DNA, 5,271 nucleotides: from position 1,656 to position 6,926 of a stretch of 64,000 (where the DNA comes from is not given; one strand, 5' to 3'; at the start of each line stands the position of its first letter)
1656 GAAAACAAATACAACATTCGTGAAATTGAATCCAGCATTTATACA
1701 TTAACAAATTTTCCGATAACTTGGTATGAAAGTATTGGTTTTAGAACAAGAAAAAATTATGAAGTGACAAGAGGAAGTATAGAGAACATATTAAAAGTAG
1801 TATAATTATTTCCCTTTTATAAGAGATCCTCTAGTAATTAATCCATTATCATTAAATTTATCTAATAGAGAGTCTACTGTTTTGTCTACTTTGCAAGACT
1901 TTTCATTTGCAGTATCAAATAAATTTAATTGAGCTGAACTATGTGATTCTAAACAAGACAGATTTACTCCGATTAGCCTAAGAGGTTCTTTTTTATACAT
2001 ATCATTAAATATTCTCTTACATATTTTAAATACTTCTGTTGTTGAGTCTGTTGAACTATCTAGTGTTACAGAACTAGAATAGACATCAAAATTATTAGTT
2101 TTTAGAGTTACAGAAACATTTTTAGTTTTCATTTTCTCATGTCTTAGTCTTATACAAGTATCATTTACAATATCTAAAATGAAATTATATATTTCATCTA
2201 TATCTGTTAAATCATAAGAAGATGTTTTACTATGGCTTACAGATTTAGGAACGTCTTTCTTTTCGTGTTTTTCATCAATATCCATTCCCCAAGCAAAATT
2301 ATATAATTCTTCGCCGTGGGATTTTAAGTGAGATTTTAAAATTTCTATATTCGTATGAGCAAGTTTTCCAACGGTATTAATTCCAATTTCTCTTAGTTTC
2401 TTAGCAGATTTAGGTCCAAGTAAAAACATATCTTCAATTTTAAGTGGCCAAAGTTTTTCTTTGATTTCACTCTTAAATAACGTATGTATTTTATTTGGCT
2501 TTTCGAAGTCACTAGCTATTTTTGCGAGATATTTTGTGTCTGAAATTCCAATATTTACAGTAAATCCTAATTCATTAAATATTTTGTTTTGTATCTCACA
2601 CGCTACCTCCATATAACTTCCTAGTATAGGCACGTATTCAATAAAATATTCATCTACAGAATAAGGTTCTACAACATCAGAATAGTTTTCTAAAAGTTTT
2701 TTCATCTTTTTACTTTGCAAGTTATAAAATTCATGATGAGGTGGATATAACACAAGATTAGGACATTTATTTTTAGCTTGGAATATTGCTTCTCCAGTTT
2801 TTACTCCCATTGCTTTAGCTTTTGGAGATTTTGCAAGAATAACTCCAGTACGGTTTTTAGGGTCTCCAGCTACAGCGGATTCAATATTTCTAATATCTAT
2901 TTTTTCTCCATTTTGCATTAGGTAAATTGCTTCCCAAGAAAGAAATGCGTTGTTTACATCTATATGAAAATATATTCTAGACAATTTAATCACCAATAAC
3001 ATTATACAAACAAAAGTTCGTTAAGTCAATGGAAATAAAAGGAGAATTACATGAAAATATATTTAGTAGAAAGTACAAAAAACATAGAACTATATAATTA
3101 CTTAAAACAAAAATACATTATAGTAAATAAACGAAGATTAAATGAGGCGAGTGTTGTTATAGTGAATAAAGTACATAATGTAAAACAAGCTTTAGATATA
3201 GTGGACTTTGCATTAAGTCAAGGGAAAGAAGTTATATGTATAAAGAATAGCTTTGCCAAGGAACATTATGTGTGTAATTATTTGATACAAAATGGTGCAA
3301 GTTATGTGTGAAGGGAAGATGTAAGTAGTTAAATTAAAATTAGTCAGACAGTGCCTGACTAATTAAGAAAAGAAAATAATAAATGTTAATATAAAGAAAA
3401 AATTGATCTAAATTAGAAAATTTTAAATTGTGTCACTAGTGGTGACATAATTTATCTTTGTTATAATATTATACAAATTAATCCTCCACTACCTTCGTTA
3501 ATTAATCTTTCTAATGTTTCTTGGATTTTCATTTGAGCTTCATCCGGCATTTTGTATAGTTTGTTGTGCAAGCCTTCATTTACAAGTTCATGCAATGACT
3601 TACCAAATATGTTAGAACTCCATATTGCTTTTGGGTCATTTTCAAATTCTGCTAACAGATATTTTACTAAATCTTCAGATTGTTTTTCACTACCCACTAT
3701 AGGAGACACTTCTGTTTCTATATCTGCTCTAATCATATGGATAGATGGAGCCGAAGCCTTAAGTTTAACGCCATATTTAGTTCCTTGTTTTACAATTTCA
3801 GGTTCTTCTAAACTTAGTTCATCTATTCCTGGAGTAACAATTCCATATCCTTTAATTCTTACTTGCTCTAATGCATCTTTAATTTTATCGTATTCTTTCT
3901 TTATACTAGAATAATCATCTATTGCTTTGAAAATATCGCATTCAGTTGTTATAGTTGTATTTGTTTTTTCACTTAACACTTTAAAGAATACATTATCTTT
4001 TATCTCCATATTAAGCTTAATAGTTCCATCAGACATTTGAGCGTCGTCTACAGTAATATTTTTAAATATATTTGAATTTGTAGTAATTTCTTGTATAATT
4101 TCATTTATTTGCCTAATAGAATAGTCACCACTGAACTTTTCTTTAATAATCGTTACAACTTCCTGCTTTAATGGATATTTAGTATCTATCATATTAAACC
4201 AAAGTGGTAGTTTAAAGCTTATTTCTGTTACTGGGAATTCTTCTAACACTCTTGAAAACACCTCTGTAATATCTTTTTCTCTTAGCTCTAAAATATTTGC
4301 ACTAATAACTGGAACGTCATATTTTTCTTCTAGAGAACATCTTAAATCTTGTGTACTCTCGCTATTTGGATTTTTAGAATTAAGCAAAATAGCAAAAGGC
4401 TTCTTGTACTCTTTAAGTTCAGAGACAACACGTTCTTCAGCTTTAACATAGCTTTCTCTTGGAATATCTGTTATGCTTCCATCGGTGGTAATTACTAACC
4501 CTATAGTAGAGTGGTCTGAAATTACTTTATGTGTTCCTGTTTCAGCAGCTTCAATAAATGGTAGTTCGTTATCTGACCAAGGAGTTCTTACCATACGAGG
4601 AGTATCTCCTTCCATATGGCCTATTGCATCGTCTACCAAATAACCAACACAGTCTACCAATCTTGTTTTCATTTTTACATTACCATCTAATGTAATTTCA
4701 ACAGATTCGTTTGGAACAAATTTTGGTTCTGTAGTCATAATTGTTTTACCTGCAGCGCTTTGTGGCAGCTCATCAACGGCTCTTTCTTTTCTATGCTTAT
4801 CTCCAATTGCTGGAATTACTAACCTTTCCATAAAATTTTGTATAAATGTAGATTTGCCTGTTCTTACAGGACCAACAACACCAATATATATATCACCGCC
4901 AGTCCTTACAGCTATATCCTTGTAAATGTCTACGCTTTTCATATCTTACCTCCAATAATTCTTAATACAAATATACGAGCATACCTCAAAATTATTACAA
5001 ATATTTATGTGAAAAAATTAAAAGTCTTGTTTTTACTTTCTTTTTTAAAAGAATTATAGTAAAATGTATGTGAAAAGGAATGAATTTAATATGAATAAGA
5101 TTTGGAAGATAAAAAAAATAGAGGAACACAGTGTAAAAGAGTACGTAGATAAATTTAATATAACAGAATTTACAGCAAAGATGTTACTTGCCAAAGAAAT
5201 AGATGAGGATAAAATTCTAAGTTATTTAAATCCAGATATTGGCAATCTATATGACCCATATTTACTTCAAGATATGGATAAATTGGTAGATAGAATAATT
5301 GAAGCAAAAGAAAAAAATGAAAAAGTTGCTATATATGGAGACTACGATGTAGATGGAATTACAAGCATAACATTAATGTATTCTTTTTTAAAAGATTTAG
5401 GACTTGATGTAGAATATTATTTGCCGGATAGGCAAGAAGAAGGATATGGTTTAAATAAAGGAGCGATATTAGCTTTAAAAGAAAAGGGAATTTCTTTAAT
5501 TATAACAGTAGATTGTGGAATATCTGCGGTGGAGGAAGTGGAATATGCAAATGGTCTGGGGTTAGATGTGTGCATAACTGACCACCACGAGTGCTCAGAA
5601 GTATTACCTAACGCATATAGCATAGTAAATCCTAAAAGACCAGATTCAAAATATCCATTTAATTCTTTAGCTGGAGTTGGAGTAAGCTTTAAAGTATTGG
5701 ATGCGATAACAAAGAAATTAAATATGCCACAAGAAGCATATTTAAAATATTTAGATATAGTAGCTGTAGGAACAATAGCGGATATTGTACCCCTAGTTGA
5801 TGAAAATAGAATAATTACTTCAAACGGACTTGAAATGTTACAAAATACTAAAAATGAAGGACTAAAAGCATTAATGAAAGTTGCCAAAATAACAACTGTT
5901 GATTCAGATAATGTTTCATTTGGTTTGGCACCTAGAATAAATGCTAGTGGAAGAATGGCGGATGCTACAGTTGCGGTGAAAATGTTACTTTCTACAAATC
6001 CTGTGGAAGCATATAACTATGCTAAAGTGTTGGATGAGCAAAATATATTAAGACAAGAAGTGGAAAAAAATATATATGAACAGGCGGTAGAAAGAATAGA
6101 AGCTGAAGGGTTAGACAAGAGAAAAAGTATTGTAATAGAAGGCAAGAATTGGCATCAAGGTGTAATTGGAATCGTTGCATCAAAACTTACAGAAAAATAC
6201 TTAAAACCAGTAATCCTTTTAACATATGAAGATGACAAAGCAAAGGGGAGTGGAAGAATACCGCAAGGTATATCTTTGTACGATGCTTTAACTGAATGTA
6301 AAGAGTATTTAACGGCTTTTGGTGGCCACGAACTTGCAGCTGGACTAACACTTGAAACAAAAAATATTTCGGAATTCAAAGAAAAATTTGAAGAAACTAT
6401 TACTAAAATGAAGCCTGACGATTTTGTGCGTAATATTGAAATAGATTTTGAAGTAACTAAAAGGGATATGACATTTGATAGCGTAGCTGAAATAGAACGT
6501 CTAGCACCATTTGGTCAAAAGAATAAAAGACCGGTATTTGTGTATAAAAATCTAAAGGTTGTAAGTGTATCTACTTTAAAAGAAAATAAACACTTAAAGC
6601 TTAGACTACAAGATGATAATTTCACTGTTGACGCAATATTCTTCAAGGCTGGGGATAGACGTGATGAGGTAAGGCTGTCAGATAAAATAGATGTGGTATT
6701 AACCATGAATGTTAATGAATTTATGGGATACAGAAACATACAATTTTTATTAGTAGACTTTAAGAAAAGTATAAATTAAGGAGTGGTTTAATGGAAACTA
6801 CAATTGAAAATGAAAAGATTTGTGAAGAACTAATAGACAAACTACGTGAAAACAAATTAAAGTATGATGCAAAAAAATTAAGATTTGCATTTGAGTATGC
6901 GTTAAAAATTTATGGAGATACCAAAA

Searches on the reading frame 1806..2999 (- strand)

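Call 67: search_protein_families(library=pfam, proteins=[window:1806-2999:-], max_evalue=0.00001)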
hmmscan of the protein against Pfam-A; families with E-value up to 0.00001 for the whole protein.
window:1806-2999:- (397 aa): 3 families
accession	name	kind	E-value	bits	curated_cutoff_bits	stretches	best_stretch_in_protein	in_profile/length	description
PF00817.25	IMS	-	2.8e-31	108.9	23.2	1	13-164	1-148/148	impB/mucB/samB family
PF11799.13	IMS_C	-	5e-25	88.5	20.7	1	251-360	1-109/109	impB/mucB/samB family C-terminal domain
PF11798.14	IMS_HHH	-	7.5e-06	26.3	24.4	0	177-207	2-32/32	IMS family HHH motif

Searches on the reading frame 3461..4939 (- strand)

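Call 67: search_protein_families(library=pfam, proteins=[window:3461-4939:-], max_evalue=0.00001)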
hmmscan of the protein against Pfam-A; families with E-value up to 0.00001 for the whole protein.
window:3461-4939:- (492 aa): 3 families
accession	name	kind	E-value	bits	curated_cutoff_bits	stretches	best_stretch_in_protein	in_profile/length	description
PF09547.16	SpoIVA_ATPase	-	2.5e-114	381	26.6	1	2-236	3-237/237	Stage IV sporulation protein A, ATPase domain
PF20438.3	SpoIVA_middle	-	2.3e-63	214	25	1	237-416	1-179/179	Stage IV sporulation protein A, middle domain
PF20439.3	SpoIVA_C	-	2.1e-37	127.5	25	1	417-492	1-76/76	Sporulation stage IV protein A, C-terminal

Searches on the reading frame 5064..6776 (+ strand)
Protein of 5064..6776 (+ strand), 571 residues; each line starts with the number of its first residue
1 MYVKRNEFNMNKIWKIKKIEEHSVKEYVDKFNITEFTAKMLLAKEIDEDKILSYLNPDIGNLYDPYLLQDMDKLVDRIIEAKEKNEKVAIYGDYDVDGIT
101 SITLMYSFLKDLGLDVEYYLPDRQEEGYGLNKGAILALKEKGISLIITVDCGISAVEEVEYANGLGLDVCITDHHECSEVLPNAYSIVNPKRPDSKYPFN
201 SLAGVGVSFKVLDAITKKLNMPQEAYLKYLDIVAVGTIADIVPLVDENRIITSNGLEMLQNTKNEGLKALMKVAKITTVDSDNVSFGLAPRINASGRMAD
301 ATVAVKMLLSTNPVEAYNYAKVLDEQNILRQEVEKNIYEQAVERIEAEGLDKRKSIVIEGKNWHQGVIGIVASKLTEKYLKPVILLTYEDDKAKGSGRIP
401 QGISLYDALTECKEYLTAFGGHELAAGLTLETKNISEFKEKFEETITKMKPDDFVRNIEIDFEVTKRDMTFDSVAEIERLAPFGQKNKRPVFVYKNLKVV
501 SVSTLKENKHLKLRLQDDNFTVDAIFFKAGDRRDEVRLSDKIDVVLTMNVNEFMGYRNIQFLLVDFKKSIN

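Call 66: search_protein_families(library=pfam, proteins=[window:5064-6776:+], max_evalue=0.00001)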
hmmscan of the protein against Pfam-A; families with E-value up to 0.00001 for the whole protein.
window:5064-6776:+ (571 aa): 3 families
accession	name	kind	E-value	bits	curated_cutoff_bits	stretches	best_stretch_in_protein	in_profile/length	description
PF17768.7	RecJ_OB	-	3.5e-29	101.5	27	1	460-565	1-107/107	RecJ OB domain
PF01368.27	DHH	-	4.3e-29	101.8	28.1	1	87-237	1-125/125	DHH family, N-terminal domain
PF02272.25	DHHA1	-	1.4e-15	58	25.9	1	357-447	6-101/102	DHHA1 domain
